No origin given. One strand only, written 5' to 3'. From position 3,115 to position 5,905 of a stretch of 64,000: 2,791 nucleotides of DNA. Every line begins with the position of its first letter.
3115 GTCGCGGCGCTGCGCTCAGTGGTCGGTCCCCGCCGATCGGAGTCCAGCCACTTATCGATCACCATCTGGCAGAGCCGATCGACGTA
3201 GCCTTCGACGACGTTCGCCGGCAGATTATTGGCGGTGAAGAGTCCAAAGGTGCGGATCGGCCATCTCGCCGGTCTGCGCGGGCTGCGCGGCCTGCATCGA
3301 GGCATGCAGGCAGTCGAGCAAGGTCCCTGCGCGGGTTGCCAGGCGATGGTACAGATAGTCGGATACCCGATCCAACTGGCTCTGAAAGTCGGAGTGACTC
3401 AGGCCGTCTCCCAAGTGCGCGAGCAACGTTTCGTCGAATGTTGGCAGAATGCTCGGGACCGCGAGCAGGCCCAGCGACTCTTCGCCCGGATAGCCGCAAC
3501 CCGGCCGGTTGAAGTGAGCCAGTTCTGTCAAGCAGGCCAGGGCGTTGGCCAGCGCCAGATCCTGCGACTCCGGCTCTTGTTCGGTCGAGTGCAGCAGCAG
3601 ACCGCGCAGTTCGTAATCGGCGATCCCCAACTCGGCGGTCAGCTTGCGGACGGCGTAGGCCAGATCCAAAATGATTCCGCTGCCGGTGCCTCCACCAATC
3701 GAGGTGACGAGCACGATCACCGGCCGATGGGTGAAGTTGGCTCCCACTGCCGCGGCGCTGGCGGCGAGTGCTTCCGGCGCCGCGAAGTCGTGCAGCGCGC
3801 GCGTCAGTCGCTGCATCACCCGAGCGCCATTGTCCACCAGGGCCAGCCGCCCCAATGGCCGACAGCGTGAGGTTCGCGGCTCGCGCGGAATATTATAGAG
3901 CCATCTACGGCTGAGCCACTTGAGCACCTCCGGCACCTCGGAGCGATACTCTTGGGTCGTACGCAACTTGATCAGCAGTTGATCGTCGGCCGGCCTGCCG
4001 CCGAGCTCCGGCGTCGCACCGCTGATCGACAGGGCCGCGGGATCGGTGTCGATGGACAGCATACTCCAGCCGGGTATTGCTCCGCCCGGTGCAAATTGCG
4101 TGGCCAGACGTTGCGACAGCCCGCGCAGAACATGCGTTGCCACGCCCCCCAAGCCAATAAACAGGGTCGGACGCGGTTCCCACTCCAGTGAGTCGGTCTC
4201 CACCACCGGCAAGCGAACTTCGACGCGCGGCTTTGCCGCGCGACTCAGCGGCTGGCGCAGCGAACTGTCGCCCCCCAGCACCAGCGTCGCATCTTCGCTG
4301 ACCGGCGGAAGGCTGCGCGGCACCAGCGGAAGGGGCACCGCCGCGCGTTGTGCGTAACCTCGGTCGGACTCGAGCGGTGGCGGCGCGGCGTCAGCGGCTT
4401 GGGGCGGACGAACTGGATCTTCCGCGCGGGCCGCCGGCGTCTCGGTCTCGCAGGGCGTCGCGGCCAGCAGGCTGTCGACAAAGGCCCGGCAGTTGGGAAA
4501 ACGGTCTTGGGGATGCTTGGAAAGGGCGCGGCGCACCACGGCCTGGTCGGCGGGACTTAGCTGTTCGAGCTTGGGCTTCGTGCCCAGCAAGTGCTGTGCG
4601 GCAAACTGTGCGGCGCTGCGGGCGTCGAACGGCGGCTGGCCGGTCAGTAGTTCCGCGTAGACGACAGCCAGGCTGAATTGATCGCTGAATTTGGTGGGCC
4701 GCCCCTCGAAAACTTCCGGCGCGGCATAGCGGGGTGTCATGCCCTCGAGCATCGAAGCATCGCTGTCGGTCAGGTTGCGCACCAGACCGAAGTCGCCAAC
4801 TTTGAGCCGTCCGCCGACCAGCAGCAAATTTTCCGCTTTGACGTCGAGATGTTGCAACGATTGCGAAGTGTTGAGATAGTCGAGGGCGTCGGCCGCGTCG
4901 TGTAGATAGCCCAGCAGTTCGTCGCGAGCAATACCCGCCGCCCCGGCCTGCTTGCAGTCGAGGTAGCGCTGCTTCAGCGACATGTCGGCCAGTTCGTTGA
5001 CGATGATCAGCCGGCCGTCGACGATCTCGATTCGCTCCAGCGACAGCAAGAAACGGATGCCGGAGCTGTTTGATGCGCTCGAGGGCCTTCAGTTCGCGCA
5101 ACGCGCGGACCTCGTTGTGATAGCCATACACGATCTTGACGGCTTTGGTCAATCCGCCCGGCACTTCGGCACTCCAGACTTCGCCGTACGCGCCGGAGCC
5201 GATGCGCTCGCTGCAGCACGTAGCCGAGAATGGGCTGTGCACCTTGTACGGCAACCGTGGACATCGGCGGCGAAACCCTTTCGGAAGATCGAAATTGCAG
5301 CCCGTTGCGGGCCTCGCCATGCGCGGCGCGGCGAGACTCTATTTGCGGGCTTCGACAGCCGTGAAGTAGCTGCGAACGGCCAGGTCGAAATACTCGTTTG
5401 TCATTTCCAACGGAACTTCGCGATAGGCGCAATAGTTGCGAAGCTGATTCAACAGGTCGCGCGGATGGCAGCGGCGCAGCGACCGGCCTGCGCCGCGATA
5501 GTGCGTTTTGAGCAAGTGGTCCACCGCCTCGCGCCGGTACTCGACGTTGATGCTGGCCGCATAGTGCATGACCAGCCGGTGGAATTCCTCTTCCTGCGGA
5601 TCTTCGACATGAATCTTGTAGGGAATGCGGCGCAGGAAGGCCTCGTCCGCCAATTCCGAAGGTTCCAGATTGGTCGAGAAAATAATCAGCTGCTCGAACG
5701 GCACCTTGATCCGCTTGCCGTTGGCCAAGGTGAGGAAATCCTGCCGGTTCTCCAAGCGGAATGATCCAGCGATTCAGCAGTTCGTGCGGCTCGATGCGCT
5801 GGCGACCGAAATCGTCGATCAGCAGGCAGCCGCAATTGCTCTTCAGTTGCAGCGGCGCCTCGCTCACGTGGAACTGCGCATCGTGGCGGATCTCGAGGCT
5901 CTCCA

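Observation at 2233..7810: Operon coupling an FHA-EAL protein, an AAA+ ATPase and a Ser/Thr-kinase::tubulin-like GTPase fusion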

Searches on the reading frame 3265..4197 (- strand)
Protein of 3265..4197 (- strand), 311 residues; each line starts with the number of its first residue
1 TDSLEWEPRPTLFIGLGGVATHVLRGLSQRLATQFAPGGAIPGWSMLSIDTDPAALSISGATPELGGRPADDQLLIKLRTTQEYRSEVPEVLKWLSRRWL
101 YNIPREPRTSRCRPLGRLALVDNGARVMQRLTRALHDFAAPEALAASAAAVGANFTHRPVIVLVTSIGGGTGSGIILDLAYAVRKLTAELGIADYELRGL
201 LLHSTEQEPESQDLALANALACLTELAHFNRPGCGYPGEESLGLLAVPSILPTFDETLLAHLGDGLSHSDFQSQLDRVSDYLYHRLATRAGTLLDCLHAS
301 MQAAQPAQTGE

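Call 85: search_protein_representatives(protein=window:3265-4197:-)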
Query: 311 residues. Proteins with E-value up to 0.001 (for the whole library): 1775; up to 1e-10: 1019; up to 1e-30: 487. The best 150 are listed.
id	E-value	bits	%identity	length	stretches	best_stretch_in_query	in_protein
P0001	2.1e-202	687.2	100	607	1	1-311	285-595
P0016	1.5e-130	451.3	68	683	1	2-304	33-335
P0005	7.8e-118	409.5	58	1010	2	5-311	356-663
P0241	9.9e-99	346.8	56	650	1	12-307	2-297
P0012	1.6e-96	339.5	59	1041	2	72-302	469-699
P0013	3.8e-85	302.2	51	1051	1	5-301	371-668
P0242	1.7e-69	250.8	48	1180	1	4-298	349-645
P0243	3.7e-69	249.7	45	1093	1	3-303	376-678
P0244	5.1e-68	245.9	46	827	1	7-303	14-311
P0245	3.7e-67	243.1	46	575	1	9-293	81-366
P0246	8.2e-67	242.0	44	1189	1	9-309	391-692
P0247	1.2e-66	241.4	44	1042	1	9-297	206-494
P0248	3.2e-66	240.0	44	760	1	7-298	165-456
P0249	1.4e-65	238.0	44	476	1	9-307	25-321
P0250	2.6e-65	237.0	45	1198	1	7-298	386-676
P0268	2.6e-61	223.9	43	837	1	3-304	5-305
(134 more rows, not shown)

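Call 86: find_encoding_contigs(protein=P0244, flank=7000, max_places=2)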
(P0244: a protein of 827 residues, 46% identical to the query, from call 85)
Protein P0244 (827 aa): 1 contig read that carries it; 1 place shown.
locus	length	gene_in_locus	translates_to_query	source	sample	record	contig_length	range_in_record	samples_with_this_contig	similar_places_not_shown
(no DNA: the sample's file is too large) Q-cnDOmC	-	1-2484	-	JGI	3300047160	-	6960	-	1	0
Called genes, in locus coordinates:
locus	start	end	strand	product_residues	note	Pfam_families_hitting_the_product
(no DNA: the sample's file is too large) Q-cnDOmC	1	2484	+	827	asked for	PF13809:Tubulin_2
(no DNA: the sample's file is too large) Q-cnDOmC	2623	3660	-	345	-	PF00498:FHA, PF16697:Yop-YscD_cpl, PF00563:EAL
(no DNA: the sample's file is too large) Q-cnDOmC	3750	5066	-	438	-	-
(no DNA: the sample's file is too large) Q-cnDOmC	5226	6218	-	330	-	-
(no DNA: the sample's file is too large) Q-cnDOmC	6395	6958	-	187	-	?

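Call 87: find_encoding_contigs(protein=P0268, flank=7000, max_places=2)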
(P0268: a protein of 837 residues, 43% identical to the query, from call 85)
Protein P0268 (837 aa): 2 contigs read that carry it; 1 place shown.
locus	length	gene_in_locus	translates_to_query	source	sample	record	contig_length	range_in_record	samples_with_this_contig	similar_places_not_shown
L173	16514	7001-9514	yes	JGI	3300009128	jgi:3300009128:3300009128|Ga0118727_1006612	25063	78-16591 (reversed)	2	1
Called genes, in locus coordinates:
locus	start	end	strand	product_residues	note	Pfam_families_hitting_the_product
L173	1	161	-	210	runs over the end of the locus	PF01661:Macro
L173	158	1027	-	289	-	PF00850:Hist_deacetyl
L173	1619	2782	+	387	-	PF12242:Eno-Rase_NADH_b, PF12241:Enoyl_reductase, PF07055:Eno-Rase_FAD_bd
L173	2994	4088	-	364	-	PF16697:Yop-YscD_cpl (weak), PF00498:FHA, PF00563:EAL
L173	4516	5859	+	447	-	-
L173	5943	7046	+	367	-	PF00069:Pkinase, PF07714:PK_Tyr_Ser-Thr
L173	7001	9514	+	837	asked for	PF13809:Tubulin_2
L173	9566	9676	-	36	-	-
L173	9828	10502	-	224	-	-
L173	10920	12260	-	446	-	PF13187:Fer4_9 (faint), PF00037:Fer4 (faint), PF12797:Fer4_2 (faint), PF12800:Fer4_4 (faint), PF12838:Fer4_7, PF13183:Fer4_8, PF13534:Fer4_17, PF02754:CCG, +2 more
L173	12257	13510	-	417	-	PF01565:FAD_binding_4, PF02913:FAD-oxidase_C (faint)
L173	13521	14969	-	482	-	PF01565:FAD_binding_4, PF02913:FAD-oxidase_C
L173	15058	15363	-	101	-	PF01910:Thiamine_BP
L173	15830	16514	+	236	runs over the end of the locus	PF13385:Laminin_G_3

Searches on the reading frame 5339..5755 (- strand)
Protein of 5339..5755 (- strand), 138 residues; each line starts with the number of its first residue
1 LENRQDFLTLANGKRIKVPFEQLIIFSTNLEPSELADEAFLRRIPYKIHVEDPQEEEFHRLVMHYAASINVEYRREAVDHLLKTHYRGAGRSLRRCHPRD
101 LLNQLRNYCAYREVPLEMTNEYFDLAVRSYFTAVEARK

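Call 4: search_protein_families(library=pfam, proteins=[window:5339-5755:-], max_evalue=0.01)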
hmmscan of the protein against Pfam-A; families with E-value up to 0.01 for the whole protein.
window:5339-5755:- (138 aa): 1 family
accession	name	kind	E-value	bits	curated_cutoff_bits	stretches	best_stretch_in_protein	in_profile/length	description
PF15608.11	PELOTA_1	-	0.0071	16.5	25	0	39-73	32-65/81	PELOTA RNA binding domain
